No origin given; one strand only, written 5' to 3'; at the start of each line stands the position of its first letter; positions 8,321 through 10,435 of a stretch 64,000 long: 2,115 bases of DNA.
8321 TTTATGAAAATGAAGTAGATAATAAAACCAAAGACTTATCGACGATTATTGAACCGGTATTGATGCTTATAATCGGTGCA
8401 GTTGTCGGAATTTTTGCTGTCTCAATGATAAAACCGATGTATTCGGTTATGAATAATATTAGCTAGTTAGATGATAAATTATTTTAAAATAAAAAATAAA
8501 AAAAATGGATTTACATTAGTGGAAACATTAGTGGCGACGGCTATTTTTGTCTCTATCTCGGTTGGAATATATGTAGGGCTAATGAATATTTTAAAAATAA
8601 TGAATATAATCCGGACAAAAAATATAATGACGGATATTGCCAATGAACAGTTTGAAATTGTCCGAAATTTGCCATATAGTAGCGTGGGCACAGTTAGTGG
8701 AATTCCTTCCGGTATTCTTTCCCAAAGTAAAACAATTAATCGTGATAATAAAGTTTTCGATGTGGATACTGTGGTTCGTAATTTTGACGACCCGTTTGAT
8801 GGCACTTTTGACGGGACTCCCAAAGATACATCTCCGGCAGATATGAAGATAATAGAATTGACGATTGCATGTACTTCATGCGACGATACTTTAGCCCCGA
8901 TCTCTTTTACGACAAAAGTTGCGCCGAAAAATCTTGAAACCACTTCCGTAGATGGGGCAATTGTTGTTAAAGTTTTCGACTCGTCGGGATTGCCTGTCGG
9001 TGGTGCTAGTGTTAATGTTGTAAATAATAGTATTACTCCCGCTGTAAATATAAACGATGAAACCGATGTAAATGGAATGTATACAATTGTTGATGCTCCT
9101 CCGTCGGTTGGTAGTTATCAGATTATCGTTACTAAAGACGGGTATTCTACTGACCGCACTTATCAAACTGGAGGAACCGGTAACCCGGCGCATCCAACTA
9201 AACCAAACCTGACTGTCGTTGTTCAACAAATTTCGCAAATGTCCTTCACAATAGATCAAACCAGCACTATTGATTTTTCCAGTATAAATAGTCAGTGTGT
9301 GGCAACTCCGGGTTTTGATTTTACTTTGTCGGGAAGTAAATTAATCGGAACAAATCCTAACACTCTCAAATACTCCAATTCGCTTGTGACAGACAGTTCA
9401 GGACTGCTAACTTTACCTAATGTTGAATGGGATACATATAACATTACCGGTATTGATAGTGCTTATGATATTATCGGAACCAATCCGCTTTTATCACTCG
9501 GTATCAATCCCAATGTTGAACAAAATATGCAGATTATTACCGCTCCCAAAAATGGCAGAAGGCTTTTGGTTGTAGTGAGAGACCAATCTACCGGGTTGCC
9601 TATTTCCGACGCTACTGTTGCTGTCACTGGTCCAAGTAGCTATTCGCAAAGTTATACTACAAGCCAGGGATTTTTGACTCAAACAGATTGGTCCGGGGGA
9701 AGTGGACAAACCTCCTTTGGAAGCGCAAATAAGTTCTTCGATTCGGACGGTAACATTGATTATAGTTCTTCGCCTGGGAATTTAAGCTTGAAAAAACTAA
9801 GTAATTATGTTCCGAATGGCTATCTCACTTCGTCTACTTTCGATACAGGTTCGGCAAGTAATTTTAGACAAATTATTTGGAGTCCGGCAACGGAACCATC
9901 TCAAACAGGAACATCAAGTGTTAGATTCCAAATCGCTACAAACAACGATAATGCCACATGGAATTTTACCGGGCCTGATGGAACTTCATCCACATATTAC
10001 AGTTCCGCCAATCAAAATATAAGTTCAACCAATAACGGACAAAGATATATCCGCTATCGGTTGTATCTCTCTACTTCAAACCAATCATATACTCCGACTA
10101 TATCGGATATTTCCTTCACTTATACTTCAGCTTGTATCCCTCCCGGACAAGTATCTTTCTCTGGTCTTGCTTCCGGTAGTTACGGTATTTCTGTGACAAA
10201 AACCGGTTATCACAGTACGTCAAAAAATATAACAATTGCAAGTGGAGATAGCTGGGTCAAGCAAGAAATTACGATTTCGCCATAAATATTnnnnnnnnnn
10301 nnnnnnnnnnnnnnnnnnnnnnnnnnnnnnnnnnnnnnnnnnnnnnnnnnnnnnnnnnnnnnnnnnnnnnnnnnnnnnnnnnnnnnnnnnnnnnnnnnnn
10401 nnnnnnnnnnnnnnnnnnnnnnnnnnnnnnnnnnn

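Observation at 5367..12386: Compact type IV pilus module with an unusually large (604-aa) pilin and no pilM/N/O/T/D in the vicinity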

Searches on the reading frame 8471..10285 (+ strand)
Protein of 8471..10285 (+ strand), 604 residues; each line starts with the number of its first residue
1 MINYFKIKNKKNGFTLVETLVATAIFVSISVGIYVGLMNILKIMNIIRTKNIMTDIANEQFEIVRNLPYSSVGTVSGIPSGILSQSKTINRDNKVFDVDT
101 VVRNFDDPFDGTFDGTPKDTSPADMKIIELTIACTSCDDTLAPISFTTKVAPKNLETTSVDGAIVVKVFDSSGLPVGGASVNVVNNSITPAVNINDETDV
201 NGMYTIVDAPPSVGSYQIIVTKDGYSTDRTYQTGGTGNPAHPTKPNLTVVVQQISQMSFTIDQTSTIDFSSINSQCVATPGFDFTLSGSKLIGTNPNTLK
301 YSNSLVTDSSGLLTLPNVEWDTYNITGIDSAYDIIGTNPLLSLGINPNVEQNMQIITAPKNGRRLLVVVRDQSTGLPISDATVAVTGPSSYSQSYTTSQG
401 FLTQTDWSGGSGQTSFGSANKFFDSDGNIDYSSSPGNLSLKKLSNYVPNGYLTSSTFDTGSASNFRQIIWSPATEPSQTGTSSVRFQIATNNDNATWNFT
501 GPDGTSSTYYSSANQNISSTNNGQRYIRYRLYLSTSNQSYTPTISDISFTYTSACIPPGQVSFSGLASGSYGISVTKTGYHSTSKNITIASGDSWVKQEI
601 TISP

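Call 4: search_protein_families(library=pfam, proteins=[window:8471-10285:+], max_evalue=0.1)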
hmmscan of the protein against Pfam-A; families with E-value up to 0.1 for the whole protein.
window:8471-10285:+ (604 aa): 4 families
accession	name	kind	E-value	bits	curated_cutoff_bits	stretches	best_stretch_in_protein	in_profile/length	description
PF13620.12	CarboxypepD_reg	-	6.4e-16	58.9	32.3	2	164-253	2-73/82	Carboxypeptidase regulatory-like domain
PF07963.17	N_methyl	-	3.4e-05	23.7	21.2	1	9-34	2-27/27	Prokaryotic N-terminal methylation motif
PF13715.12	CarbopepD_reg_2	-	6.4e-05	23.3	32.2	0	167-233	4-63/88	CarboxypepD_reg-like domain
PF08308.17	PEGA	-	0.0046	17.3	20.8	0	562-593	28-59/71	PEGA domain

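Call 5: search_protein_families(library=ncbifam, proteins=[window:8471-10285:+], max_evalue=0.1)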
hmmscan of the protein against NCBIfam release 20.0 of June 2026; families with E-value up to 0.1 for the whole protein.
window:8471-10285:+ (604 aa): 6 families
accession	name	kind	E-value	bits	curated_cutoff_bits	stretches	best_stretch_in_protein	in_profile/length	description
NF041013.1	T4P_ComGE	equivalog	5.9e-06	26.3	49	1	9-62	1-54/83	competence type IV pilus minor pilin ComGE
TIGR01711.1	gspJ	equivalog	0.00011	22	64.85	1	13-50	2-39/192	type II secretion system minor pseudopilin GspJ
TIGR02532.1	IV_pilin_GFxxxE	domain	0.00087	19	16.3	1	12-33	2-23/24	prepilin-type N-terminal cleavage/methylation domain-containing protein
NF041002.1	pilin_ComGF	equivalog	0.0051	17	80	1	12-45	2-34/139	competence type IV pilus minor pilin ComGF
TIGR03050.1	PS_I_psaK_plant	equivalog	0.034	14.5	105.3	1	9-40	49-80/83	photosystem I reaction center PsaK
TIGR01707.1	gspI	equivalog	0.05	14.1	44.35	1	13-61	1-49/101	type II secretion system minor pseudopilin GspI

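Call 12: find_encoding_contigs(protein=window:8471-10285:+, flank=10000, max_places=6)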
Protein window:8471-10285:+ (604 aa): 5 contigs read that carry it; 1 place shown.
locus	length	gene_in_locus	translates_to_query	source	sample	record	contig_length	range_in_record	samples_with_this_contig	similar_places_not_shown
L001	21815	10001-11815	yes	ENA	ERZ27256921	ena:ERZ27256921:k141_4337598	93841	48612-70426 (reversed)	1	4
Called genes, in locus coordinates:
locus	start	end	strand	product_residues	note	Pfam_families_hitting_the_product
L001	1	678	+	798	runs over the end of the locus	PF03477:ATP-cone, PF17975:RNR_Alpha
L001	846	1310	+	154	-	-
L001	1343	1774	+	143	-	PF14478:DUF4430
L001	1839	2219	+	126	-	-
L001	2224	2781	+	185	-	PF02600:DsbB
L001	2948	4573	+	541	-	-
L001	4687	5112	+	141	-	PF03091:CutA1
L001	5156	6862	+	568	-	-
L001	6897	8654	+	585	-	PF05157:MshEN, PF00437:T2SSE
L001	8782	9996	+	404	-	PF00482:T2SSF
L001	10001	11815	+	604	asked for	PF13620:CarboxypepD_reg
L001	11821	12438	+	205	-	PF07963:N_methyl (weak)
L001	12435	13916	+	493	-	-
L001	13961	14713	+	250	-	PF00121:TIM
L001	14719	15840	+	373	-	PF00162:PGK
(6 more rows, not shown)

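Call 13: find_homologous_proteins(query=window:8471-10285:+, max_evalue=0.001)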
Query window:8471-10285:+ (604 aa): 2092 proteins with E <= 0.001 among 8000 candidates; the best 120 are listed.
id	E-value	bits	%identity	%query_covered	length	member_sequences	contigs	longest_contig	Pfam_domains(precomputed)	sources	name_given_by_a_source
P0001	0.0e+0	1277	100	97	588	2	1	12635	PF13620.13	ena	-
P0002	0.0e+0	1107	82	100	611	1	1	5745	PF13620.13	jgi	jgi:prepilin-type N-terminal cleavage/methylation domain-containing protein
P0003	0.0e+0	1078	80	100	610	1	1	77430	PF07963.18,PF13620.13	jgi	jgi:prepilin-type N-terminal cleavage/methylation domain-containing protein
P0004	0.0e+0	1019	75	100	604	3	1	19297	PF13620.13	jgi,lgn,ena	-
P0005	6.7e-284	961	72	100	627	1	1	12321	PF13620.13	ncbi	-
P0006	4.7e-283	958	71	100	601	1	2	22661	PF07963.18,PF13620.13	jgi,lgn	jgi:prepilin-type N-terminal cleavage/methylation domain-containing protein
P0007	9.5e-283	957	72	100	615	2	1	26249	PF13620.13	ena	-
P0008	3.1e-282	955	71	100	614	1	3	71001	PF13620.13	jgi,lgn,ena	-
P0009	1.1e-278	944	70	100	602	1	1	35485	PF07963.18,PF13620.13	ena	-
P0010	1.8e-278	943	71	99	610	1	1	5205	PF13620.13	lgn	-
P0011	2.8e-278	942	70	100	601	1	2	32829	PF07963.18,PF13620.13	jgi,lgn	jgi:prepilin-type N-terminal cleavage/methylation domain-containing protein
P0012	3.5e-277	939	70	100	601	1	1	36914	PF07963.18,PF13620.13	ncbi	-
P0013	3.8e-277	939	72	100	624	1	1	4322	PF13620.13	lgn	-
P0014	6.9e-277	938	71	99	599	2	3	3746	PF07963.18,PF13620.13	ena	-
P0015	1.3e-275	934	70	100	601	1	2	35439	PF07963.18,PF13620.13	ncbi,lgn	-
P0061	7.6e-245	832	63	98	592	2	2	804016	PF13620.13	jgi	jgi:prepilin-type N-terminal cleavage/methylation domain-containing protein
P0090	3.6e-199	681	51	98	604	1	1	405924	PF13715.13,PF07963.18,PF17802.8,PF13620.13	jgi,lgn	jgi:prepilin-type N-terminal cleavage/methylation domain-containing protein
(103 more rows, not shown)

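Call 14: find_encoding_contigs(protein=P0061, flank=10000, max_places=2)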
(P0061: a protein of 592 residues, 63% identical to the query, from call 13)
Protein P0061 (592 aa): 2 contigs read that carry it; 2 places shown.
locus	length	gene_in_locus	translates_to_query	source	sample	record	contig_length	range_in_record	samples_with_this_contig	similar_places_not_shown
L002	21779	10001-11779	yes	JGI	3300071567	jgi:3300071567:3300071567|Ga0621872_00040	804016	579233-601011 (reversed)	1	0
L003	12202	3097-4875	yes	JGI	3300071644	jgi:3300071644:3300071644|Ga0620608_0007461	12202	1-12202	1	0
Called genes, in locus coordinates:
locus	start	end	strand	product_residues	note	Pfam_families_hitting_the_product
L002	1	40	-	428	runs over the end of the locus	PF08529:NusA_N, PF13184:KH_NusA_1st, PF26594:KH_NusA_2nd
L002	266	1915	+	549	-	PF18962:Por_Secre_tail (weak)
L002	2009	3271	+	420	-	-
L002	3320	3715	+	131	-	-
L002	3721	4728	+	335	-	-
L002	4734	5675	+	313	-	-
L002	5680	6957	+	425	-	-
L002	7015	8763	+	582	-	PF05157:MshEN, PF00437:T2SSE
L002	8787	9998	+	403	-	PF28597:T2SSF_N, PF00482:T2SSF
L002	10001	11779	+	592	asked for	PF13620:CarboxypepD_reg (faint)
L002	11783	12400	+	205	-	PF07963:N_methyl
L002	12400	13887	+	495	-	-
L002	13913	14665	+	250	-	PF00121:TIM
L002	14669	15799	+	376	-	PF00162:PGK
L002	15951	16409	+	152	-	PF00293:NUDIX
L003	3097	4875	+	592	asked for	PF13620:CarboxypepD_reg (faint)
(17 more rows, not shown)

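Call 15: find_encoding_contigs(protein=P0090, flank=10000, max_places=2)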
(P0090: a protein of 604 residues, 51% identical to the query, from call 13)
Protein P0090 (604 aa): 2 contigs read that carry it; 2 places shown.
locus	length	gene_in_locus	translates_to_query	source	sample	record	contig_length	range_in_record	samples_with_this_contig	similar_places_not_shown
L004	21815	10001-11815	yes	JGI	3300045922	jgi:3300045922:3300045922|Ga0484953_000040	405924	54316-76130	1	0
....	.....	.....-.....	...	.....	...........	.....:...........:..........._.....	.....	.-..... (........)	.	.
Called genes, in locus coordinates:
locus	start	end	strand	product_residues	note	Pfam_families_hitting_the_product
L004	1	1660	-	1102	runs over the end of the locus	PF02384:N6_Mtase (faint), PF20473:MmeI_Mtase (weak), PF07669:Eco57I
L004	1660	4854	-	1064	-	PF13091:PLDc_2, PF04851:ResIII (faint), PF00176:SNF2-rel_dom, PF22590:Cas3-like_C_2 (faint), PF00271:Helicase_C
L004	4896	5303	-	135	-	-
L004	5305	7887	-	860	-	PF02861:Clp_N, PF13191:AAA_16 (weak), PF23569:NBD_SMAX1, PF00004:AAA, PF17871:AAA_lid_9, PF07724:AAA_2, PF07728:AAA_5, PF10431:ClpB_D2-small, +9 more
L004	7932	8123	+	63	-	-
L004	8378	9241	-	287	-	-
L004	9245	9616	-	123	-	-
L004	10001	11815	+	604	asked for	PF07963:N_methyl (weak), PF17802:SpaA (faint), PF13620:CarboxypepD_reg, PF13715:CarbopepD_reg_2 (faint)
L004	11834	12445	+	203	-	PF07963:N_methyl (weak)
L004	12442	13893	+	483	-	-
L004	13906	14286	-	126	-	-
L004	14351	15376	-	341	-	-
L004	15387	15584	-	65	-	PF12844:HTH_19, PF13560:HTH_31 (weak), PF13443:HTH_26, PF01381:HTH_3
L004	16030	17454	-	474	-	PF13088:BNR_2 (faint)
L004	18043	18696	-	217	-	PF00156:Pribosyltran (weak)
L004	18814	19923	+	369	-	PF11104:PilM_2, PF06723:MreB_Mbl (faint), PF14450:FtsA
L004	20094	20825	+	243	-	-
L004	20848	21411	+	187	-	PF04350:PilO (faint)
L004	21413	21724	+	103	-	-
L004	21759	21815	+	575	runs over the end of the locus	PF05157:MshEN, PF00437:T2SSE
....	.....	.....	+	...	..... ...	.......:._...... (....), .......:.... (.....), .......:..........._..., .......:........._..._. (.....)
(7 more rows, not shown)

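Call 30: search_solved_structures(query=A2, max_evalue=1)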
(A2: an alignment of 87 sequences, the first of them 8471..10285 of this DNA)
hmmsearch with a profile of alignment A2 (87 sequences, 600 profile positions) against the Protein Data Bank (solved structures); distinct sequences matched with E-value up to 1: 5.
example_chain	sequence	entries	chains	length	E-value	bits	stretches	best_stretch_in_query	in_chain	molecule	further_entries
9egp_A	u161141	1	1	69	0.015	16.7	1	5-55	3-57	Geopilin domain 1 protein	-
1y2t_A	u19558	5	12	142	0.016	16.7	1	28-106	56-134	lectin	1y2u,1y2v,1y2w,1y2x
7tgg_A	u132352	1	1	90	0.11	14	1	3-37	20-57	Geopilin domain 1 protein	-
9laa_A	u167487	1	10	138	0.16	13.4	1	3-59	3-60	Type IV pilin protein PilA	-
2vsg_A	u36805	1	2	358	0.27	12.6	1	476-521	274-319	VARIANT SURFACE GLYCOPROTEIN ILTAT 1.24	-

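Call 31: predict_structure(alignment_id=A2)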
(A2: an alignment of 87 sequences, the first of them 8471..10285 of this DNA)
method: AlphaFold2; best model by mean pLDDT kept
length: 604 residues; sequences in the alignment: 87
mean_pLDDT: 84.1   pTM: 0.63
mean pLDDT of the five models: 84.1, 81.8, 81.1, 80.8, 79.7
residues with pLDDT >= 90: 266; 70-90: 266; 50-70: 39; < 50: 33
segments of 3 or more residues with pLDDT < 50: 1-10, 111-120, 154-157, 409-417
pLDDT, mean of each block of 10 residues (from residue 1): 41 72 91 89 87 90 78 58 81 91 69 44 72 87 88 54 89 90 91 91 87 93 94 79 90 87 93 90 94 87 94 93 92 90 85 91 91 84 91 85 63 48 84 84 93 86 86 81 91 89 91 84 90 94 87 82 92 93 93 89 90
secondary structure, 60 per line:
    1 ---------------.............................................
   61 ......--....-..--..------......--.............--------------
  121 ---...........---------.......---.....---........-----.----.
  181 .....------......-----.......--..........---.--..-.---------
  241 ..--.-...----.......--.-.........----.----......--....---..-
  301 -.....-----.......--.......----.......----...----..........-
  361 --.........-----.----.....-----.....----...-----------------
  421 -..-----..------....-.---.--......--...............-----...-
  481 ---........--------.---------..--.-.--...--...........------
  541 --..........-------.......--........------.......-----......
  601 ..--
elements in order: H16-66 H69-72 E86-91 E94-106 E124-134 E144-150 H154-158 E162-169 E180-185 E192-197 E203-209 E212-221 E247-249 E254-260 E265-273 E283-288 E291-294 E302-306 E312-318 E321-327 E332-338 E343-345 E350-359 E363-371 E382-386 E392-396 E401-403 E437-440 E449-454 E457-471 E484-491 E524-534 E543-552 E560-566 E569-576 E583-589 E595-602

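Call 49: find_related_loci(query=L004:18814-19923:+, collection=metagenome_contigs, flank=10000)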
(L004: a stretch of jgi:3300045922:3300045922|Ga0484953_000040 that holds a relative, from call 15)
Query L004:18814-19923:+ (369 aa) in metagenome_contigs; peptide patterns used: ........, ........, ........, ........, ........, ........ (x = any residue, [..] = any of these).
437 stretches matched a pattern; 71 encode a relative of the query (tblastn E <= 1e-3); 71 distinct loci.
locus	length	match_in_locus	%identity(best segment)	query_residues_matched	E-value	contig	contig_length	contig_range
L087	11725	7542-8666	61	1-369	2e-144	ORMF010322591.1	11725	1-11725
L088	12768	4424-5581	53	1-368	3e-131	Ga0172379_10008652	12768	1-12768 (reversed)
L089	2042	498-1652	54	1-368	1e-139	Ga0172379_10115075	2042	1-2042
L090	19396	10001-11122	53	1-368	8e-125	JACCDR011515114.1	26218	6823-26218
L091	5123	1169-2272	56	8-367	2e-124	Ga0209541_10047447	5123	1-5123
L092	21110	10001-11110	53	1-369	1e-123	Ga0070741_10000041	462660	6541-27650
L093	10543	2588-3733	54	1-365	1e-121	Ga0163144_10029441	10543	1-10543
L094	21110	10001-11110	51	5-368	2e-121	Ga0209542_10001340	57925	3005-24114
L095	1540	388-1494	51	1-368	4e-131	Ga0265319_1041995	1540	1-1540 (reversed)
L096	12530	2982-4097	52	1-368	4e-121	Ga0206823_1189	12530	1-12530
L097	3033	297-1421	51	3-369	1e-124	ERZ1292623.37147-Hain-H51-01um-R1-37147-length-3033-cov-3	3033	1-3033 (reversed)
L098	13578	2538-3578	54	21-369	2e-119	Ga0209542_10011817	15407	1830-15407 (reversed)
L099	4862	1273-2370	52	3-365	7e-119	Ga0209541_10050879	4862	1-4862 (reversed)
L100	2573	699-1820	50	1-367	9e-124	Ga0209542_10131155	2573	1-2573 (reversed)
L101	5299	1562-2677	52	1-368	2e-118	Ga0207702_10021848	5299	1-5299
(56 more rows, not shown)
